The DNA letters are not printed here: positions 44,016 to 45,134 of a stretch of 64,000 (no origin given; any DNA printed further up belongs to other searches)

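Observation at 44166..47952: Six-gene block of exported and membrane proteins around a c-type cytochrome, with no recognisable enzyme family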

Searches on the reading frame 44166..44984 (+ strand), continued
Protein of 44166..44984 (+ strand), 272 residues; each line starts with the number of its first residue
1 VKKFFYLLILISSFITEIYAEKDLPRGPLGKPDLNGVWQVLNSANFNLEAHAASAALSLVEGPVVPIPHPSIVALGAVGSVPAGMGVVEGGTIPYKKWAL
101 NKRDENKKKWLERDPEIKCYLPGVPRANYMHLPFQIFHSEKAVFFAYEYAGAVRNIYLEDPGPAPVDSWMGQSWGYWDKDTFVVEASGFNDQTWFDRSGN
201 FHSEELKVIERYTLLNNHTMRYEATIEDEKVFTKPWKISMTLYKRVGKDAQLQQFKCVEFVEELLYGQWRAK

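Call 74: search_protein_families(library=ncbifam, proteins=[L073:12129-12842:-, L073:11507-12076:-], max_evalue=0.1)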
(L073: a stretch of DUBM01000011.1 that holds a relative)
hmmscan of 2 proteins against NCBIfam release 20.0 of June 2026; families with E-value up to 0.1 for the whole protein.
L073:12129-12842:- (237 aa): 0 families

L073:11507-12076:- (189 aa): 0 families

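Call 88: search_protein_families(library=pfam, proteins=[L026:9125-9745:-, L046:11895-12809:-, L051:8544-9782:+, L075:12411-13697:+, L063:12115-12783:+, L063:11419-12225:-, L031:7002-9065:+, L058:13986-15257:-, L069:13776-14942:+, L074:8474-9727:+], max_evalue=0.001)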
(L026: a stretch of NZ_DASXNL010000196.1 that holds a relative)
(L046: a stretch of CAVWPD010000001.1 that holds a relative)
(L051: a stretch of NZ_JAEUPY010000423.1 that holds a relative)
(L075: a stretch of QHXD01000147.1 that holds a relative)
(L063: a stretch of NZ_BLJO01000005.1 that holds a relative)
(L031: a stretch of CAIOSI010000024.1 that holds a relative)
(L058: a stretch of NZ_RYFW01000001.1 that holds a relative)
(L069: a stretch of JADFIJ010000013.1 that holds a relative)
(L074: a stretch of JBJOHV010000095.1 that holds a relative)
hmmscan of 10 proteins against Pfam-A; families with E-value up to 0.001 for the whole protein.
L026:9125-9745:- (206 aa): 1 family
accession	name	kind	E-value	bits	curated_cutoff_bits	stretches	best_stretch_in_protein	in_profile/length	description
PF13759.12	2OG-FeII_Oxy_5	-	3.5e-34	117.6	27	1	103-202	2-101/101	Putative 2OG-Fe(II) oxygenase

L046:11895-12809:- (304 aa): 4 families
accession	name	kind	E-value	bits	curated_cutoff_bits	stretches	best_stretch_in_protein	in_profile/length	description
PF13561.12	adh_short_C2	-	1.2e-58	199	27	1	57-295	1-236/236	Enoyl-(Acyl carrier protein) reductase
PF00106.31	adh_short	-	2.3e-51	174.5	26.6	1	51-242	1-192/195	short chain dehydrogenase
PF08659.16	KR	-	7.6e-08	32.9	22.6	1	52-214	2-164/180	KR domain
PF01370.27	Epimerase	-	0.00021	21.2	20.9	1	54-223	2-168/240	NAD dependent epimerase/dehydratase family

L051:8544-9782:+ (412 aa): 1 family
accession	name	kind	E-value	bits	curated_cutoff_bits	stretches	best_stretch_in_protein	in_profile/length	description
PF01263.26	Aldose_epim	-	1.4e-98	330.5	27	1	78-407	1-298/299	Aldose 1-epimerase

L075:12411-13697:+ (428 aa): 1 family
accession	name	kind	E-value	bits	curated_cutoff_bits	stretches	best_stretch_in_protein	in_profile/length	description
PF11288.14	DUF3089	-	7.4e-49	166.5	23.4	1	115-314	1-205/207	Protein of unknown function (DUF3089)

L063:12115-12783:+ (222 aa): 4 families
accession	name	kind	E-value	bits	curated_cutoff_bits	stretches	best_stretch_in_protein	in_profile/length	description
PF13577.12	SnoaL_4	-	5.9e-22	78.4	24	1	91-207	4-125/126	SnoaL-like domain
PF14534.12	DUF4440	-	1.9e-07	31.9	25.2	1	96-203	1-106/107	Domain of unknown function (DUF4440)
PF13474.12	SnoaL_3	-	7e-05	23.6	22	1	96-205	1-112/121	SnoaL-like domain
PF12680.13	SnoaL_2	-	0.0004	21.4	27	0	103-148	4-49/102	SnoaL-like domain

L063:11419-12225:- (268 aa): 1 family
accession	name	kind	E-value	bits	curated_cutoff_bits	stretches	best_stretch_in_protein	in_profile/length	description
PF12787.12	EcsC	-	1.9e-86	290.1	30.4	1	27-256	2-239/240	EcsC protein family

L031:7002-9065:+ (687 aa): 6 families
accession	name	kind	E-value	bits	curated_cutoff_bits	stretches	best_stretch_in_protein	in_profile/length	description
PF04546.19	Sigma70_ner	-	2.9e-33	116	29.7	1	189-421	4-209/210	Sigma-70, non-essential region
PF04539.22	Sigma70_r3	-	1.1e-30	105.9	25.3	1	532-607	1-76/78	Sigma-70 region 3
PF04542.20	Sigma70_r2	-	1.7e-23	82.6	24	1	453-523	1-71/71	Sigma-70 region 2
PF03979.19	Sigma70_r1_1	-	6.2e-21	74.6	22.5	1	60-123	3-64/81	Sigma-70 factor, region 1.1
PF04545.22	Sigma70_r4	-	5.4e-20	71.1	24.1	1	621-674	1-50/50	Sigma-70, region 4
PF00140.25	Sigma70_r1_2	-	2.6e-13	50.1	22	1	145-177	1-33/34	Sigma-70 factor, region 1.2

L058:13986-15257:- (423 aa): 8 families
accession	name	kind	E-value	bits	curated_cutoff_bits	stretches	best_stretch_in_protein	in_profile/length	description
PF02222.28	ATP-grasp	-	1.5e-56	191.3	27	1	148-327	2-179/179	ATP-grasp domain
PF21244.3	PurT_C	-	9.3e-26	89.6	26.7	1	348-412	1-64/68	PurT, C-terminal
PF22660.2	RS_preATP-grasp-like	-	1e-10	42.3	27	1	41-135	3-94/98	Ribonucleotide synthetase preATP-grasp domain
PF07478.18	Dala_Dala_lig_C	-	1.3e-06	28.5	24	1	162-311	22-176/204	D-ala D-ala ligase C-terminus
PF02786.22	CPSase_L_D2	-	2.2e-06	27.8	19.8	1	149-231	9-95/211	Carbamoyl-phosphate synthase L chain, ATP binding domain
PF02655.19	ATP-grasp_3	-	1.5e-05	25.5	23.2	1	171-312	26-158/160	ATP-grasp domain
PF02826.25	2-Hacid_dh_C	-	4.3e-05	23.4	25.1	1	36-78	33-74/178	D-isomer specific 2-hydroxyacid dehydrogenase, NAD binding domain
PF01071.24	GARS_A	-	0.00099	19.4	27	0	150-242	11-105/194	Phosphoribosylglycinamide synthetase, ATP-grasp (A) domain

L069:13776-14942:+ (388 aa): 0 families

L074:8474-9727:+ (417 aa): 1 family
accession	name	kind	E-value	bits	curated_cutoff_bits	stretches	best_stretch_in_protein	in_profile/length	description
PF07690.21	MFS_1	-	2.3e-49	168.6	33.4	2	20-364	2-347/347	Major Facilitator Superfamily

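Call 108: list_cluster_members(proteins=[window:44166-44984:+, window:45003-45983:+, window:45980-46420:+, window:46444-46875:+, window:46904-47473:+, window:47473-47952:+])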
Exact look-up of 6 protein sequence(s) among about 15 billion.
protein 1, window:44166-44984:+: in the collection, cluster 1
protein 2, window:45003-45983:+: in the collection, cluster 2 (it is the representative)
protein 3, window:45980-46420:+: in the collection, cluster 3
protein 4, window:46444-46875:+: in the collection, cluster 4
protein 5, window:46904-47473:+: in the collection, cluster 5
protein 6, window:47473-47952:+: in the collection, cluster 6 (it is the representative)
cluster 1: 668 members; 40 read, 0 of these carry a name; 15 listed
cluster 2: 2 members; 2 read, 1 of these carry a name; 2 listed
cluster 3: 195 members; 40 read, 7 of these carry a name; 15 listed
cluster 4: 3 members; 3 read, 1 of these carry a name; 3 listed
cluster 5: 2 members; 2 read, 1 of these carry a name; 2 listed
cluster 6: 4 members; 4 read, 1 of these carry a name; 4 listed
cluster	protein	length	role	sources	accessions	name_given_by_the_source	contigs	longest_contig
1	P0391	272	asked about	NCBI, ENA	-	-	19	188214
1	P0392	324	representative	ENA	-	-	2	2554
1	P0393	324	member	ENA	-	-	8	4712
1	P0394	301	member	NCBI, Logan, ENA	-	-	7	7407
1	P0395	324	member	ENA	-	-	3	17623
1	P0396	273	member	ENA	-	-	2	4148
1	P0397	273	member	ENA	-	-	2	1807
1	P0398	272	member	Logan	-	-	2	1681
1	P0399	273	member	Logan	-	-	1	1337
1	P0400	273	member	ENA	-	-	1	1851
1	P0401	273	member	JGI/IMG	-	-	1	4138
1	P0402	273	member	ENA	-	-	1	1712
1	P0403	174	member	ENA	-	-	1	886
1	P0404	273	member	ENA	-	-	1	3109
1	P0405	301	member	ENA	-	-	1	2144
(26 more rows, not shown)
